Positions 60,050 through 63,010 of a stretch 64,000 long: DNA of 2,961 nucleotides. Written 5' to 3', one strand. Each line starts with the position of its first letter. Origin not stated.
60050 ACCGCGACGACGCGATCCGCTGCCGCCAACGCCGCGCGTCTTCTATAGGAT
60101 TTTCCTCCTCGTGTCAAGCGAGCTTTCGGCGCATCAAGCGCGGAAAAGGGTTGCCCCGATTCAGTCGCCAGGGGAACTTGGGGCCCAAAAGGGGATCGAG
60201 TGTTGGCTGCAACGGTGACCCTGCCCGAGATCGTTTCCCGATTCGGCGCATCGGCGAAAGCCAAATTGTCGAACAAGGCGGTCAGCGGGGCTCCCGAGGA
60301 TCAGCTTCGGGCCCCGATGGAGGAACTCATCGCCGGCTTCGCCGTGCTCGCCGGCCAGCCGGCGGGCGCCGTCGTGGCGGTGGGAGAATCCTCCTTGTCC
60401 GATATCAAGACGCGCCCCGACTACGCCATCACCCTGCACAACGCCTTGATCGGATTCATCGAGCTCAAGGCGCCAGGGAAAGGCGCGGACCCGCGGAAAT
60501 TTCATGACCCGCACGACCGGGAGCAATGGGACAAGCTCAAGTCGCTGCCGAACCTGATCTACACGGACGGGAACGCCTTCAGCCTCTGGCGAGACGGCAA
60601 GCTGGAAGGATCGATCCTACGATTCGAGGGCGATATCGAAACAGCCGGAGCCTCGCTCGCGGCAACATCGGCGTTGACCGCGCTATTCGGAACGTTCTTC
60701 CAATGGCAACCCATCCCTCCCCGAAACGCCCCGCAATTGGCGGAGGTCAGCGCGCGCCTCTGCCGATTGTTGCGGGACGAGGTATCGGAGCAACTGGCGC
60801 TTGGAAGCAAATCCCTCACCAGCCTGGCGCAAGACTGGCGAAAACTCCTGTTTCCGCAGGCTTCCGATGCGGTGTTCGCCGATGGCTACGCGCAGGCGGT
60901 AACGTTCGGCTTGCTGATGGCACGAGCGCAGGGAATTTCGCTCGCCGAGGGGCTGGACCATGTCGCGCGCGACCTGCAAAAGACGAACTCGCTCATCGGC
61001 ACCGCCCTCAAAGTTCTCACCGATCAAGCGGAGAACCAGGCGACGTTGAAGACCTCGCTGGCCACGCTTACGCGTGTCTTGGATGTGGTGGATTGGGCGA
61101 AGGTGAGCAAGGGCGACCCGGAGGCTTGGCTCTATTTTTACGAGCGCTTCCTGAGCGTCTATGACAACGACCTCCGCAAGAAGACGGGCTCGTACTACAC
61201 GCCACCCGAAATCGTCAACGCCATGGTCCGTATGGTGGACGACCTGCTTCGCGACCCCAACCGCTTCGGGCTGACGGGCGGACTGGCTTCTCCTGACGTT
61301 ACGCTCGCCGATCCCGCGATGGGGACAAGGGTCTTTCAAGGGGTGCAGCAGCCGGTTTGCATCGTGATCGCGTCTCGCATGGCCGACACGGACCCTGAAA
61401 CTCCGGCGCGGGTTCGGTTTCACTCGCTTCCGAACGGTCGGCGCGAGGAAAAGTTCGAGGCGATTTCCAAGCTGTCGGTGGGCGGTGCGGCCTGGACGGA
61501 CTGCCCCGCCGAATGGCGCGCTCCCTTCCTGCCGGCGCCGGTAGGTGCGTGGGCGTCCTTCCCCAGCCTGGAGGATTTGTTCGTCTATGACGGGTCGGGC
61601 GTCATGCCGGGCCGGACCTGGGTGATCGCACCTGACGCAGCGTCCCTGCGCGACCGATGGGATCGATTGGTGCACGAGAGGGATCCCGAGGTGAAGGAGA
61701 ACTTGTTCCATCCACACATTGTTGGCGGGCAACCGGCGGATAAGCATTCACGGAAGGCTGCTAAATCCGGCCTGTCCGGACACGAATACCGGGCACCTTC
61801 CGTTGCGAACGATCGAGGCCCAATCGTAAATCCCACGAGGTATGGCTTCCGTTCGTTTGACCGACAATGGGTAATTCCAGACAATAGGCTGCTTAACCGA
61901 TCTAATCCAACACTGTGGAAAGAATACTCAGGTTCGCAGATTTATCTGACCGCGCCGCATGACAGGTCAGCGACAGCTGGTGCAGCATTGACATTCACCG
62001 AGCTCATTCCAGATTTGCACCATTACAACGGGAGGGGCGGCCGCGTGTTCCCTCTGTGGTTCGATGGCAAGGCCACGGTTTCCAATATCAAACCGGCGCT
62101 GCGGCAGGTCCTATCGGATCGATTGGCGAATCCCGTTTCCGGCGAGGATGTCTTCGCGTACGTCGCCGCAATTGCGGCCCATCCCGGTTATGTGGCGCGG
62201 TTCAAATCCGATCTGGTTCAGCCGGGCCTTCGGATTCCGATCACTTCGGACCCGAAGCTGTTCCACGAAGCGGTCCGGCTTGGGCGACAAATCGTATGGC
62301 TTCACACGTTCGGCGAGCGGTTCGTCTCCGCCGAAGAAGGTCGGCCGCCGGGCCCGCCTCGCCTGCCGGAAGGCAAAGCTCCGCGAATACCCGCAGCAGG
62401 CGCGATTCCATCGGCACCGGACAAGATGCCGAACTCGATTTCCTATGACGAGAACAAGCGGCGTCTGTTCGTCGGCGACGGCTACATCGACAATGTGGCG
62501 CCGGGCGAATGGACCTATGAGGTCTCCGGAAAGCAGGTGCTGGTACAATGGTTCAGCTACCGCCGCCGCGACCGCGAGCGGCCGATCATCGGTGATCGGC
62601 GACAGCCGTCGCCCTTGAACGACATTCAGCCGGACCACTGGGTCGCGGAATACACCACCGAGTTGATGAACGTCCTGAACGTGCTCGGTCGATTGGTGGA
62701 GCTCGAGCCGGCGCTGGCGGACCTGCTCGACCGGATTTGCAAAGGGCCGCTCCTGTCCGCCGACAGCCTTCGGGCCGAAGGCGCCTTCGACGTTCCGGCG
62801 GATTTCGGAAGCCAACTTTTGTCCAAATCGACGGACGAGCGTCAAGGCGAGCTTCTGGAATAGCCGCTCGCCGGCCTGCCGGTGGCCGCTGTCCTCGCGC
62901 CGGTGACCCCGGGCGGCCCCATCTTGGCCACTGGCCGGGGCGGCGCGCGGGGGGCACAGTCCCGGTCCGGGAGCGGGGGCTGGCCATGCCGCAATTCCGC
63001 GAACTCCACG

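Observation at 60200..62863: MmeI/type-ISP-like restriction-modification protein that appears to lack the methyltransferase catalytic motif (possible degenerate or repurposed defence gene)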

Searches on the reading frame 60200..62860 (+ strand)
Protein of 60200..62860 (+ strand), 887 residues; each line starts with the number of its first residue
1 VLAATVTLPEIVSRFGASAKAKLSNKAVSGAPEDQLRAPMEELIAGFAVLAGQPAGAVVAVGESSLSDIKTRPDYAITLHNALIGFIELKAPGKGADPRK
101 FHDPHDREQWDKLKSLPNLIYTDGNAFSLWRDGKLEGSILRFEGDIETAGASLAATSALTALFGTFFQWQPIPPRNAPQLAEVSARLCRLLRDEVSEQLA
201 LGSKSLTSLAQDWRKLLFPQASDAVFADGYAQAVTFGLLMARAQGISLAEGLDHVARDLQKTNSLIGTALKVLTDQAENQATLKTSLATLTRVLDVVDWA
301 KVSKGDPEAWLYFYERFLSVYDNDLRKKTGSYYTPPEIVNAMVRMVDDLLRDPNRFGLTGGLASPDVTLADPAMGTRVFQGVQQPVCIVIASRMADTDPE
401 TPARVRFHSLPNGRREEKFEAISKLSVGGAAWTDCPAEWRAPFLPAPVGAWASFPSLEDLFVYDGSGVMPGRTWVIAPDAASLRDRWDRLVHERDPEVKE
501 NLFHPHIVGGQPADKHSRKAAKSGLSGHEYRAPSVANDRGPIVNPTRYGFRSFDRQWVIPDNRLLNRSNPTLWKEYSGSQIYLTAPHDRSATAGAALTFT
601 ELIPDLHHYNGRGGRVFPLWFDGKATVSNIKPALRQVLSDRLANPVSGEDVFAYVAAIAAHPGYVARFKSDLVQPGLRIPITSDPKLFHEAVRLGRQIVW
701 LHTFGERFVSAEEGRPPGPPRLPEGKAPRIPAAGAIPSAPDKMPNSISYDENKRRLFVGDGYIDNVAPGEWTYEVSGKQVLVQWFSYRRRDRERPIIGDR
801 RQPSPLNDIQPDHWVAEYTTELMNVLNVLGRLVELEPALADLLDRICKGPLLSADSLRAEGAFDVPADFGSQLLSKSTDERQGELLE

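Call 3: search_protein_families(library=pfam, proteins=[window:60200-62860:+], max_evalue=1)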
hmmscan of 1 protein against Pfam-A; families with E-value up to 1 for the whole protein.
window:60200-62860:+ (887 aa): 2 families
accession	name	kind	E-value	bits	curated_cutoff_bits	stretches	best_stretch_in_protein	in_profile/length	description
PF18135.7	Type_ISP_C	-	7e-73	246.1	25.9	1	459-824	1-341/342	Type ISP C-terminal specificity domain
PF02384.22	N6_Mtase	-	0.00035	20.4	20.4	1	313-375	9-56/311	N-6 DNA Methylase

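Call 4: search_protein_families(library=ncbifam, proteins=[window:60200-62860:+], max_evalue=1)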
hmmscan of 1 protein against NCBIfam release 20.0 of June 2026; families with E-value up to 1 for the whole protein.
window:60200-62860:+ (887 aa): 1 family
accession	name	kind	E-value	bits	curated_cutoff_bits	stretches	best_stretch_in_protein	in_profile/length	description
NF047738.1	antiphage_MADS2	equivalog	0.047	11.9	720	1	320-347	301-328/654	methylation-associated defense system DNA methyltransferase MAD2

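Call 5: search_protein_families(library=padloc, proteins=[window:60200-62860:+], max_evalue=1)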
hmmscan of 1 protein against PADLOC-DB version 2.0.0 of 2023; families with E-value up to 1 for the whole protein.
window:60200-62860:+ (887 aa): 12 families
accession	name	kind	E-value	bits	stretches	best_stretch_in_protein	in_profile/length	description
PDLC03631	REase_MTase_IIG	-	1.2e-304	1011.4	2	376-859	591-1051/1086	Type IIG restriction enzyme-methyltransferase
PDLC03610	REase_MTase_IIG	-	4.8e-40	135.5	2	71-379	53-366/1096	Type IIG restriction enzyme-methyltransferase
PDLC03597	REase_MTase_IIG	-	1.9e-10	36.9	2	629-704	1430-1506/1646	Type IIG restriction enzyme-methyltransferase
PDLC03026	MTase_I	-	2.6e-06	24.9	1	268-348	84-161/487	Type I methyltransferase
PDLC03621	REase_MTase_IIG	-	3.3e-06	23.4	1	142-379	116-349/1024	Type IIG restriction enzyme-methyltransferase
PDLC03021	MTase_I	-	2.8e-05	21.2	1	258-349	96-183/491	Type I methyltransferase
PDLC03051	REase_MTase_I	-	0.00011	17.5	1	313-379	848-910/1591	Type I restriction enzyme-methyltransferase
PDLC03020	MTase_I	-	0.00036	17.8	1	269-356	129-211/410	Type I methyltransferase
PDLC03022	MTase_I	-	0.0086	12.4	1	264-351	122-207/857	Type I methyltransferase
PDLC02643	DrmMI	-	0.023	10.5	1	254-344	479-570/1347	DrmMI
PDLC03031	MTase_I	-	0.058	9.6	1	314-347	169-202/834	Type I methyltransferase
PDLC03035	MTase_I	-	0.069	9.7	1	288-346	133-191/653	Type I methyltransferase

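Call 6: find_homologous_proteins(query=window:60200-62860:+, max_evalue=1e-10)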
Query window:60200-62860:+ (887 aa): 5525 proteins with E <= 1e-10 among 8000 candidates; the best 120 are listed.
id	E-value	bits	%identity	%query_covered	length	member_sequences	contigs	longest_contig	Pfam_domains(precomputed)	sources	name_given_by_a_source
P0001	0.0e+0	1955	100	96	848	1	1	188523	PF18135.8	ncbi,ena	-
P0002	0.0e+0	1316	56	63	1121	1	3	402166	PF18135.8,PF02384.23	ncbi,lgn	-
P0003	0.0e+0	1314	61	58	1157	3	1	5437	PF18135.8,PF02384.23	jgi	jgi:hypothetical protein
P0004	0.0e+0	1310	63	58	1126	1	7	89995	PF18135.8,PF02384.23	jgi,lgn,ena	-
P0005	0.0e+0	1309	65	55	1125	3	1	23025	PF18135.8,PF02384.23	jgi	jgi:hypothetical protein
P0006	0.0e+0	1304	61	58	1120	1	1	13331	PF18135.8,PF02384.23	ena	-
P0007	0.0e+0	1303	62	58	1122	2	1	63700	PF18135.8,PF02384.23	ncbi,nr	ncbi:MAG: DNA methyltransferase [Rhodospirillales bacterium]|nr:MAG: DNA methyltransferase [Rhodospi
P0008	0.0e+0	1301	63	57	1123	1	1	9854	PF18135.8,PF02384.23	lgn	-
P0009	0.0e+0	1300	61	58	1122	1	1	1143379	PF18135.8,PF02384.23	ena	-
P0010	0.0e+0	1299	57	63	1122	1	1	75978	PF18135.8,PF02384.23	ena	-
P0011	0.0e+0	1299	59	61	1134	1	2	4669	PF18135.8,PF02384.23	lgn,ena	-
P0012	0.0e+0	1297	62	61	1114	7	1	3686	PF18135.8,PF02384.23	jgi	-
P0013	0.0e+0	1296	59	59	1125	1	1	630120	PF18135.8,PF02384.23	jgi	jgi:hypothetical protein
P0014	0.0e+0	1296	62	58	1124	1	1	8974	PF18135.8,PF02384.23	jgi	jgi:hypothetical protein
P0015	0.0e+0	1295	60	58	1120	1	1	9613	PF18135.8,PF02384.23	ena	-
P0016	0.0e+0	1293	63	56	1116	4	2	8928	PF18135.8,PF02384.23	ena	-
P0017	0.0e+0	1292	64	55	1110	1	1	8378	PF18135.8,PF02384.23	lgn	-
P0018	0.0e+0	1292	59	58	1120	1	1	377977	PF18135.8,PF02384.23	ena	-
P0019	0.0e+0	1291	58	61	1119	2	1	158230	PF18135.8,PF02384.23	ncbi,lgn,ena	-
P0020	0.0e+0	1291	56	63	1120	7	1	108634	PF18135.8,PF02384.23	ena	-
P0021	0.0e+0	1289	64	55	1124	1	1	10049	PF18135.8,PF02384.23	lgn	-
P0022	0.0e+0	1289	59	58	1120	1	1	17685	PF18135.8,PF02384.23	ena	-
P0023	0.0e+0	1289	57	64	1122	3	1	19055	PF18135.8,PF02384.23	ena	-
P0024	0.0e+0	1288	57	63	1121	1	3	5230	PF18135.8,PF02384.23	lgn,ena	-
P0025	0.0e+0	1288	59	61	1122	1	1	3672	PF18135.8,PF02384.23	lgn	-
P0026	0.0e+0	1288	62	57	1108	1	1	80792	PF18135.8,PF02384.23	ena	-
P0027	0.0e+0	1288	59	58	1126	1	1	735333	PF18135.8,PF02384.23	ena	-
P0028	0.0e+0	1286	63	56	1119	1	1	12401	PF18135.8,PF02384.23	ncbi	-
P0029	0.0e+0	1285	59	61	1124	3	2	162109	PF18135.8,PF02384.23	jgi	jgi:hypothetical protein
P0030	0.0e+0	1285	62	55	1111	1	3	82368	PF18135.8,PF02384.23,PF07669.18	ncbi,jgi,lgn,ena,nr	ncbi:MAG TPA: type ISP restriction/modification enzyme [Pirellulales bacterium]|nr:type ISP restrict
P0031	0.0e+0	1284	59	61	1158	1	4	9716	PF18135.8,PF02384.23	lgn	-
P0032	0.0e+0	1284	59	61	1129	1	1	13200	PF18135.8,PF02384.23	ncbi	-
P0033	0.0e+0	1283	62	56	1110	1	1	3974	PF18135.8,PF02384.23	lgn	-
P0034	0.0e+0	1283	64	59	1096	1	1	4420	PF18135.8,PF02384.23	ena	-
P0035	0.0e+0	1282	59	58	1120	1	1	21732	PF18135.8,PF02384.23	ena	-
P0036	0.0e+0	1282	60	58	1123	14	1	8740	PF18135.8,PF02384.23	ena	-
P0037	0.0e+0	1282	63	55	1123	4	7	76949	PF18135.8,PF02384.23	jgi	jgi:hypothetical protein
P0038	0.0e+0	1281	59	58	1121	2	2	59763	PF18135.8,PF02384.23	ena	-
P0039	0.0e+0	1281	64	55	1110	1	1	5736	PF18135.8,PF02384.23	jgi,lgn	jgi:hypothetical protein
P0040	0.0e+0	1281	58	63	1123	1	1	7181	PF18135.8,PF02384.23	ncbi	-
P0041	0.0e+0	1280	58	62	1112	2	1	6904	PF18135.8,PF02384.23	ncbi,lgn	ncbi:MAG: type ISP restriction/modification enzyme [Planctomycetales bacterium]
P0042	0.0e+0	1279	60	59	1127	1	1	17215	PF18135.8,PF02384.23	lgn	-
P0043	0.0e+0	1279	59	58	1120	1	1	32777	PF18135.8,PF02384.23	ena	-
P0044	0.0e+0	1279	59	58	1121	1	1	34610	PF18135.8,PF02384.23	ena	-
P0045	0.0e+0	1279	62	58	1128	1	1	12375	PF18135.8,PF02384.23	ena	-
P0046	0.0e+0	1279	63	56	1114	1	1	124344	PF18135.8,PF02384.23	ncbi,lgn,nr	ncbi:MAG: type ISP restriction/modification enzyme [Opitutaceae bacterium]|nr:type ISP restriction/m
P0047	0.0e+0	1277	59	63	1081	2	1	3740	PF18135.8,PF02384.23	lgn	-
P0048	0.0e+0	1277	60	58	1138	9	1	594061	PF18135.8,PF02384.23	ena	-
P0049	0.0e+0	1277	57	63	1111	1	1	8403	PF18135.8,PF02384.23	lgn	-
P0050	0.0e+0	1277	63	55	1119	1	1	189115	PF18135.8,PF02384.23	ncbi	-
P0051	0.0e+0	1276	56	65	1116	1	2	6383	PF18135.8,PF02384.23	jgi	jgi:hypothetical protein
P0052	0.0e+0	1276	63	56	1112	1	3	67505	PF18135.8,PF02384.23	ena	-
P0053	0.0e+0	1276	57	65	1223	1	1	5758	PF18135.8,PF02384.23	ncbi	ncbi:MAG: type ISP restriction/modification enzyme [Thermoanaerobaculia bacterium]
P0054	0.0e+0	1275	59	58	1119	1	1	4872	PF18135.8,PF02384.23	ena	-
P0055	0.0e+0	1275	61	56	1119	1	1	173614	PF18135.8,PF02384.23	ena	-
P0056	0.0e+0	1275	61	56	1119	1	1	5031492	PF18135.8,PF02384.23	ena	-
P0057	0.0e+0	1275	59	58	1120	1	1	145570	PF18135.8,PF02384.23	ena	-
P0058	0.0e+0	1274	55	63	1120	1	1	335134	PF18135.8,PF02384.23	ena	-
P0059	0.0e+0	1274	57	65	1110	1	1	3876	PF18135.8,PF02384.23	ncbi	ncbi:MAG: type ISP restriction/modification enzyme [Acidobacteriota bacterium]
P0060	0.0e+0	1274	63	56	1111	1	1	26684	PF18135.8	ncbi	-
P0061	0.0e+0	1273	58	58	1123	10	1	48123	PF18135.8,PF02384.23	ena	-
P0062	0.0e+0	1273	63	58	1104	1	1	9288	PF18135.8,PF02384.23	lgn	-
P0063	0.0e+0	1273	62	56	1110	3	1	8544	PF18135.8,PF02384.23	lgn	-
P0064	0.0e+0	1273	63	54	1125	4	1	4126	PF18135.8,PF02384.23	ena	-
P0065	0.0e+0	1273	58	58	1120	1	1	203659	PF18135.8,PF02384.23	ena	-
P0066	0.0e+0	1273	55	65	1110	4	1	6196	PF18135.8,PF02384.23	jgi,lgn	jgi:hypothetical protein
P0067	0.0e+0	1273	61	61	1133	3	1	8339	PF18135.8,PF02384.23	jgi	jgi:hypothetical protein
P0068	0.0e+0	1273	57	63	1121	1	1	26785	PF18135.8,PF02384.23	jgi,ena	-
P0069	0.0e+0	1273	59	58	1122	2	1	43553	PF18135.8,PF02384.23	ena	-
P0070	0.0e+0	1273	59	58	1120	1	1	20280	PF18135.8,PF02384.23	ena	-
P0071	0.0e+0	1272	58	58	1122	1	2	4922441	PF18135.8,PF02384.23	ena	-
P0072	0.0e+0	1272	60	58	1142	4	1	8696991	PF18135.8,PF02384.23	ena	-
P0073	0.0e+0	1272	61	56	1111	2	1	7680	PF18135.8,PF02384.23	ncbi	ncbi:hypothetical protein BH23GEM5_BH23GEM5_16730 [soil metagenome]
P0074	0.0e+0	1272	58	58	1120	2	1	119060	PF18135.8,PF02384.23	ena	-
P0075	0.0e+0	1272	60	58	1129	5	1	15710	PF18135.8,PF02384.23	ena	-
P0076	0.0e+0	1272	59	58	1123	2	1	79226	PF18135.8,PF02384.23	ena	-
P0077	0.0e+0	1271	60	58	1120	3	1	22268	PF18135.8,PF02384.23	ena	-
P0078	0.0e+0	1270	61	59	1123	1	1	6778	PF18135.8,PF02384.23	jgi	jgi:hypothetical protein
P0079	0.0e+0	1270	66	54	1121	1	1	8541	PF18135.8,PF02384.23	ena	-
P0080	0.0e+0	1270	59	61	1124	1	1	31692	PF18135.8,PF02384.23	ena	-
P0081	0.0e+0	1270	56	65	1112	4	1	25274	PF18135.8,PF02384.23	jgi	jgi:hypothetical protein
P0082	0.0e+0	1269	61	56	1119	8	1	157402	PF18135.8,PF02384.23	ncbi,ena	-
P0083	0.0e+0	1269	61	58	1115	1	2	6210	PF18135.8,PF02384.23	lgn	-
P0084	0.0e+0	1269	55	67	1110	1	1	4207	PF18135.8,PF02384.23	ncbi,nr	ncbi:MAG TPA: type ISP restriction/modification enzyme [Pyrinomonadaceae bacterium]|nr:type ISP rest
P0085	0.0e+0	1268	62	58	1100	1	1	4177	PF18135.8,PF02384.23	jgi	jgi:hypothetical protein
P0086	0.0e+0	1268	61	58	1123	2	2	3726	PF18135.8,PF02384.23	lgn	-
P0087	0.0e+0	1268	60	58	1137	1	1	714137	PF18135.8,PF02384.23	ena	-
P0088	0.0e+0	1268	56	63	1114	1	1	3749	PF18135.8,PF02384.23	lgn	-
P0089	0.0e+0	1267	61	56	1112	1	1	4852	PF18135.8,PF02384.23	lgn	-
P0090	0.0e+0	1267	60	56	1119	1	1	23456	PF18135.8,PF02384.23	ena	-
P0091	0.0e+0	1267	58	58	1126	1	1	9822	PF18135.8,PF02384.23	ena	-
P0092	0.0e+0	1267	62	56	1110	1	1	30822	PF18135.8,PF02384.23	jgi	jgi:hypothetical protein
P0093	0.0e+0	1267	60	58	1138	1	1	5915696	PF18135.8,PF02384.23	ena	-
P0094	0.0e+0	1267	56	63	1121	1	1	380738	PF18135.8,PF02384.23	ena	-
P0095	0.0e+0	1266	59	58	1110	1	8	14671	PF18135.8,PF02384.23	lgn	-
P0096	0.0e+0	1265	61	58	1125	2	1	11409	PF18135.8,PF02384.23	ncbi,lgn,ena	-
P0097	0.0e+0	1265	60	56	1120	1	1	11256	PF18135.8,PF02384.23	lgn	-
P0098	0.0e+0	1265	57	62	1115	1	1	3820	PF18135.8,PF02384.23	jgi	-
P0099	0.0e+0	1265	60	58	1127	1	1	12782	PF18135.8,PF02384.23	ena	-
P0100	0.0e+0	1265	61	58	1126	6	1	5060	PF18135.8,PF02384.23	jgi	jgi:hypothetical protein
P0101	0.0e+0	1265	59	58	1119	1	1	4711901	PF18135.8,PF02384.23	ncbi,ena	-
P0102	0.0e+0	1265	61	56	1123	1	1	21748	PF18135.8,PF02384.23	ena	-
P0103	0.0e+0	1265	55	65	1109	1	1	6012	PF18135.8,PF02384.23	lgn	-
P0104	0.0e+0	1265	56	63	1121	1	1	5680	PF18135.8,PF02384.23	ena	-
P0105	0.0e+0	1265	60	57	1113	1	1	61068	PF18135.8,PF02384.23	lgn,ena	-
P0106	0.0e+0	1265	61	56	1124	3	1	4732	PF18135.8,PF02384.23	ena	-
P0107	0.0e+0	1264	59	58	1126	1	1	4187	PF18135.8,PF02384.23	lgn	-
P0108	0.0e+0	1264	60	58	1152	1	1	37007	PF18135.8,PF02384.23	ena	-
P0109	0.0e+0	1264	59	58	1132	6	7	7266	PF18135.8,PF02384.23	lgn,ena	-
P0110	0.0e+0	1264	61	58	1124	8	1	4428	PF18135.8,PF02384.23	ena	-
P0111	0.0e+0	1264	59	58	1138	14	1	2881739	PF18135.8,PF02384.23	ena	-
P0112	0.0e+0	1262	58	63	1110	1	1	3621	PF18135.8,PF02384.23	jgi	jgi:hypothetical protein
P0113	0.0e+0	1262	57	63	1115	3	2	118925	PF18135.8,PF02384.23,PF07669.18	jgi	jgi:hypothetical protein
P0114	0.0e+0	1262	57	62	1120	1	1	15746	PF18135.8,PF02384.23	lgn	-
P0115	0.0e+0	1261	56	63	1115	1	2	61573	PF18135.8,PF02384.23,PF07669.18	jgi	-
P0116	0.0e+0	1261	58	57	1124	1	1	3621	PF18135.8,PF02384.23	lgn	-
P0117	0.0e+0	1261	62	56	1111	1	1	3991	PF18135.8,PF02384.23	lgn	-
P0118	0.0e+0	1261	57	63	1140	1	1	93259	PF18135.8,PF02384.23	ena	-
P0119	0.0e+0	1261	59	58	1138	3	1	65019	PF18135.8,PF02384.23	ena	-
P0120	0.0e+0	1261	59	58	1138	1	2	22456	PF18135.8,PF02384.23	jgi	jgi:hypothetical protein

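Call 9: find_encoding_contigs(protein=P0001, flank=10000, max_places=3)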
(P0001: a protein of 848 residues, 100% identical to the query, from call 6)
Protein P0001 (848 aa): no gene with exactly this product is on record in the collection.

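Call 11: list_cluster_members(proteins=[P0001, P0005, P0007])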
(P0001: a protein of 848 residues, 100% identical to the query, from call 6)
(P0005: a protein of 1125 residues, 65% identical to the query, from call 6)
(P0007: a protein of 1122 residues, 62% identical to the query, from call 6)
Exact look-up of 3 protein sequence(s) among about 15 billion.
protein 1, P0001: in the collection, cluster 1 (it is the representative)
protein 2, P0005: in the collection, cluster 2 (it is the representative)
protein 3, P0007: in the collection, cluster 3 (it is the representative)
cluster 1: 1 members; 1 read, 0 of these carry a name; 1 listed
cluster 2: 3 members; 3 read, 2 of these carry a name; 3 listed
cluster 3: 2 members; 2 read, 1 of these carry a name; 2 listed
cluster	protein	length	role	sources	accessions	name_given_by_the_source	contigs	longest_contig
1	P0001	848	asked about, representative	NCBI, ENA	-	-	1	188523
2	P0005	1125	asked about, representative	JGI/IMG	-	hypothetical protein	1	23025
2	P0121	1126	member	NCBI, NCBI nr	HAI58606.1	MAG TPA: DNA methyltransferase [Xanthomonadaceae bacterium] | DNA methyltransferase [Xanthomonadaceae bacterium]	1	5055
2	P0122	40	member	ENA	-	-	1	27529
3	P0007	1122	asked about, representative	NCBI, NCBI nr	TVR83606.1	MAG: DNA methyltransferase [Rhodospirillales bacterium]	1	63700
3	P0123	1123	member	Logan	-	-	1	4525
